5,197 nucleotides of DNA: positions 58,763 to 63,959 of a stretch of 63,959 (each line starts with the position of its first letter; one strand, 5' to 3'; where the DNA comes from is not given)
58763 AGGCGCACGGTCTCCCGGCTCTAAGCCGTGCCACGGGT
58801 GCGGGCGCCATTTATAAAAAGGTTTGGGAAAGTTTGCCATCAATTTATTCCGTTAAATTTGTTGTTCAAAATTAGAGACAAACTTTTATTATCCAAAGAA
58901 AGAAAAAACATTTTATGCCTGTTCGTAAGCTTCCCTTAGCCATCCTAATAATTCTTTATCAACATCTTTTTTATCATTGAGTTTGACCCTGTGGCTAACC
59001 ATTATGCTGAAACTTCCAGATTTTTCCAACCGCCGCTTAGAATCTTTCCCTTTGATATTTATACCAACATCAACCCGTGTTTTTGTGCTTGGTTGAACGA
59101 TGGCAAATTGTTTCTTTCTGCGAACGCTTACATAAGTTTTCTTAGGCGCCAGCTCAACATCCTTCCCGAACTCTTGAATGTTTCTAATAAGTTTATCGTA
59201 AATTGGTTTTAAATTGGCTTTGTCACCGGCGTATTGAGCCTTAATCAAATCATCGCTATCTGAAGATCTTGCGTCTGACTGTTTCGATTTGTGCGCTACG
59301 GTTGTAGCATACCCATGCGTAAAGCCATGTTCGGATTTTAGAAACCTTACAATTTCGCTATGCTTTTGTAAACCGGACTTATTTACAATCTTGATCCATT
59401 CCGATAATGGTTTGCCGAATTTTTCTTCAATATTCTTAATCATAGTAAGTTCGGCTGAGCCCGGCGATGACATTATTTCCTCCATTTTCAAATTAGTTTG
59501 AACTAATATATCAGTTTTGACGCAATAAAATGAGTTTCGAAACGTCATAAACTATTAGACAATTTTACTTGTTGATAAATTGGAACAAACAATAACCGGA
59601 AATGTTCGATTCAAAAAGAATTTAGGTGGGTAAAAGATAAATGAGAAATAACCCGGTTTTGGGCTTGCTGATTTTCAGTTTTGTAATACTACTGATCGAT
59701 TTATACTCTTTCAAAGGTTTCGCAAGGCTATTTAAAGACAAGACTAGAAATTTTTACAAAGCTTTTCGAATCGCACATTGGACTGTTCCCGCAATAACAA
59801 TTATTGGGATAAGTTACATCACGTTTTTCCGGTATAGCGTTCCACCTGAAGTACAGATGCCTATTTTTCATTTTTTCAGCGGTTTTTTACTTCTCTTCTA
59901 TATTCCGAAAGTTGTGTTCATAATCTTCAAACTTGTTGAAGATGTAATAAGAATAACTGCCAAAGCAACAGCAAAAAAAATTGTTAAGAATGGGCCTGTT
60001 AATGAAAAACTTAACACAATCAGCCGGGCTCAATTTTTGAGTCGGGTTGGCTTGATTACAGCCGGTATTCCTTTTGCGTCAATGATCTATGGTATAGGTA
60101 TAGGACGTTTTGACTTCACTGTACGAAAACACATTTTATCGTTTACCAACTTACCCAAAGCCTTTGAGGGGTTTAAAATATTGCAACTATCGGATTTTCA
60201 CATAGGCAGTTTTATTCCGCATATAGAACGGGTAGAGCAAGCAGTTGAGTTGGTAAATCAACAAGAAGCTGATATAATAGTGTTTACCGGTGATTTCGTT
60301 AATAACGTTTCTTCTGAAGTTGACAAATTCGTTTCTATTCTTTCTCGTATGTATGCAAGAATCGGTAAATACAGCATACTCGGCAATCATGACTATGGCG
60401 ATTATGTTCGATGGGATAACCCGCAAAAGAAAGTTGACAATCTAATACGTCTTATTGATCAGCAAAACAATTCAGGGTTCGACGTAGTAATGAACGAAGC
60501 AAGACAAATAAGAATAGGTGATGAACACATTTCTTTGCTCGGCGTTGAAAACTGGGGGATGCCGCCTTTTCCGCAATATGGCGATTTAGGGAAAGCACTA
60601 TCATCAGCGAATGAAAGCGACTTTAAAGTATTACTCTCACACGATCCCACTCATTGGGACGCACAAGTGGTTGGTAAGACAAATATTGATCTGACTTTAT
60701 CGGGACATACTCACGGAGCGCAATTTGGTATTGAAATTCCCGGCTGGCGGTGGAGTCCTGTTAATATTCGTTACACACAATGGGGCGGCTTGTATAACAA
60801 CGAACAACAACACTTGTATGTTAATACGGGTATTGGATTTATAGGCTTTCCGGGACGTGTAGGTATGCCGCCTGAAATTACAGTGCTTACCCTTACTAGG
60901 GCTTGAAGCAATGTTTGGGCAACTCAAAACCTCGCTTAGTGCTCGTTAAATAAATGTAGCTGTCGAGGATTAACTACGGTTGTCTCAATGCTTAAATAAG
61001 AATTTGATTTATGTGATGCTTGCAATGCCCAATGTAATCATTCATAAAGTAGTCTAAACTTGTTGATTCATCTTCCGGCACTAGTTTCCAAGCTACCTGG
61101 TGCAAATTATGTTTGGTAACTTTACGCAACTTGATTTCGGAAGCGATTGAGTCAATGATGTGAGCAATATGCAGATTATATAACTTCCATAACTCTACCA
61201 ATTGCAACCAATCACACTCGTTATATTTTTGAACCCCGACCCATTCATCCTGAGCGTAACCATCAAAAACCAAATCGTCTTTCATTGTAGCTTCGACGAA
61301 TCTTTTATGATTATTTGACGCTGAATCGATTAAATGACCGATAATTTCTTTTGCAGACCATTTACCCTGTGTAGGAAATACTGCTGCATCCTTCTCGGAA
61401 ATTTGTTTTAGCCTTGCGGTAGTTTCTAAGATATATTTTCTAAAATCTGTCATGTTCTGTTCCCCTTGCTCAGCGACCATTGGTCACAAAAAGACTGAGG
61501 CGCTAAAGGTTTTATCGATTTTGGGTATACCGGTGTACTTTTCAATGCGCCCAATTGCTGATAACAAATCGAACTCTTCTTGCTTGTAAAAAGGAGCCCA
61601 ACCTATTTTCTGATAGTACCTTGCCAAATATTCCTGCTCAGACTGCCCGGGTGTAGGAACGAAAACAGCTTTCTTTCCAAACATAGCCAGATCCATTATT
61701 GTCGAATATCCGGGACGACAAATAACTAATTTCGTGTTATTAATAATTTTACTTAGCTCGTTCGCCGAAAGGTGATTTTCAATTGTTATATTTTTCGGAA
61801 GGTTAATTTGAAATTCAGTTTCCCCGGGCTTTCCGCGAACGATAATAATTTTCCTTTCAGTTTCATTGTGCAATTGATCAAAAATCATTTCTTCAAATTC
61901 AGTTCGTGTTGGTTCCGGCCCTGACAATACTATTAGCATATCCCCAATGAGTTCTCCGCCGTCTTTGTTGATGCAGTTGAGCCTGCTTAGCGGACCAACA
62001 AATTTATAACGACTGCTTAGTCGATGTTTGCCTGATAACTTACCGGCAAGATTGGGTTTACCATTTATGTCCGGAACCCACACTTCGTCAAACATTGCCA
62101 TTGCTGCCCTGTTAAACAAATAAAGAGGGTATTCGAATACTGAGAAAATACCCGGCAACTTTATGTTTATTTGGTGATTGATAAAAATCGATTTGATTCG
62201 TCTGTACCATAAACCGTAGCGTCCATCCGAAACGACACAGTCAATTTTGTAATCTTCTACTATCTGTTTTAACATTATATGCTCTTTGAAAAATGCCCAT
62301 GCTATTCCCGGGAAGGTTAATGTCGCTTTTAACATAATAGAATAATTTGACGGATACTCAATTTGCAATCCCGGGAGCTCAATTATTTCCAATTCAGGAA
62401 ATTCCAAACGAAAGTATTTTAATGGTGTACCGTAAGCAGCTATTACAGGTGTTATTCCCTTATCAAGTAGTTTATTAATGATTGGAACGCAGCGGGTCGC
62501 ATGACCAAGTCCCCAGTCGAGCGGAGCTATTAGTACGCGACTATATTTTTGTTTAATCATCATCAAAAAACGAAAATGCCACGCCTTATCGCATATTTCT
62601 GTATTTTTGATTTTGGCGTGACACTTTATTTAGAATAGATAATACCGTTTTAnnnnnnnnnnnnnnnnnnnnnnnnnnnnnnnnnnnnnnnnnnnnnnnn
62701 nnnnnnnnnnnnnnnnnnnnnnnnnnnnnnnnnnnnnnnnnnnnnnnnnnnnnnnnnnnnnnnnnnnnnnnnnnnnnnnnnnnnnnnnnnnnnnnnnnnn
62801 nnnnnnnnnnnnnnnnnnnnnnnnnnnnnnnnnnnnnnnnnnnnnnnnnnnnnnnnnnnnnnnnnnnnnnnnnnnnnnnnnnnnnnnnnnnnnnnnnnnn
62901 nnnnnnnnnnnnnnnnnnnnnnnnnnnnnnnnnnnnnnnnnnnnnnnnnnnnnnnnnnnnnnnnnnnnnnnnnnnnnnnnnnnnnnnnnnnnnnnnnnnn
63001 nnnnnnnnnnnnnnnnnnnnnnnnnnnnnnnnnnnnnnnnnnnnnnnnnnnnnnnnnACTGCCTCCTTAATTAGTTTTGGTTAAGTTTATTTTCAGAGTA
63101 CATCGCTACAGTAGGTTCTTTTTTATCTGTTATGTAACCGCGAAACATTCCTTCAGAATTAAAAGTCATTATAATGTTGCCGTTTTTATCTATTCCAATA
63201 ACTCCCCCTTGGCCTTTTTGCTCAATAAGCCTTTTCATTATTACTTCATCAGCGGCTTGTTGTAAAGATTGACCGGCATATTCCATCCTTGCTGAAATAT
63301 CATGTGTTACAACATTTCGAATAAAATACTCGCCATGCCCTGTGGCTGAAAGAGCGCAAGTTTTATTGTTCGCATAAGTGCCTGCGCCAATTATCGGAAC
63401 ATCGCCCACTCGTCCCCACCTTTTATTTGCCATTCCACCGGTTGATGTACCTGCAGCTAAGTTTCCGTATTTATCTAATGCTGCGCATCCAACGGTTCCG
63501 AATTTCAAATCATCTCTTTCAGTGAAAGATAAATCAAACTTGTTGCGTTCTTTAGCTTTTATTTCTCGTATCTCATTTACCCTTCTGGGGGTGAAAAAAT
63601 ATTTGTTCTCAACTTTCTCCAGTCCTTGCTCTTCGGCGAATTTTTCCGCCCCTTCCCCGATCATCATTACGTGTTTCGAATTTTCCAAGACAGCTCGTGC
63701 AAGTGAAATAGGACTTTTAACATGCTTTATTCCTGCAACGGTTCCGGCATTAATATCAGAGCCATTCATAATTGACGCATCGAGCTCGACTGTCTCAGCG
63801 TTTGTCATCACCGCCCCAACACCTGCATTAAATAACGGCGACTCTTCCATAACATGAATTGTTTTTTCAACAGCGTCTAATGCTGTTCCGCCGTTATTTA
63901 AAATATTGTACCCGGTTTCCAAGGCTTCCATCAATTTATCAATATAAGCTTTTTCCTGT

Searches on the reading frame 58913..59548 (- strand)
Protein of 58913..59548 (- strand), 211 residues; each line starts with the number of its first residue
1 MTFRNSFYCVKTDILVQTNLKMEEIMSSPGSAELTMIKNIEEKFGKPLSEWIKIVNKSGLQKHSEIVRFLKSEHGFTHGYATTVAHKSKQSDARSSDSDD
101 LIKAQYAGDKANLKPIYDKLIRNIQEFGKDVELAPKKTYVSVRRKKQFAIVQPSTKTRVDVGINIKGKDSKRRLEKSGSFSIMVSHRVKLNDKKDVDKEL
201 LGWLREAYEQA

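Call 62: search_protein_families(library=pfam, proteins=[window:58913-59548:-], max_evalue=0.0001)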
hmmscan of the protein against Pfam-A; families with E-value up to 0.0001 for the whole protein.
window:58913-59548:- (211 aa): 2 families
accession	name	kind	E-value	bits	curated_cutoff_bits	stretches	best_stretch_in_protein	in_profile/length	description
PF18899.5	DUF5655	-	1.9e-26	92.7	24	1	103-210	2-108/109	Domain of unknown function (DUF5655)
PF14117.11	DUF4287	-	1e-20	73.9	27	1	35-89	4-59/60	Domain of unknown function (DUF4287)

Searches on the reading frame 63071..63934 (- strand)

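Call 62: search_protein_families(library=pfam, proteins=[window:63071-63934:-], max_evalue=0.0001)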
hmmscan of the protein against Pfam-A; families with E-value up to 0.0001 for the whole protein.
window:63071-63934:- (287 aa): 1 family
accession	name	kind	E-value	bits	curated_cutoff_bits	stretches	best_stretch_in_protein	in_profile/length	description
PF01112.23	Asparaginase_2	-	3.4e-108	361.9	27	1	2-278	27-308/309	Asparaginase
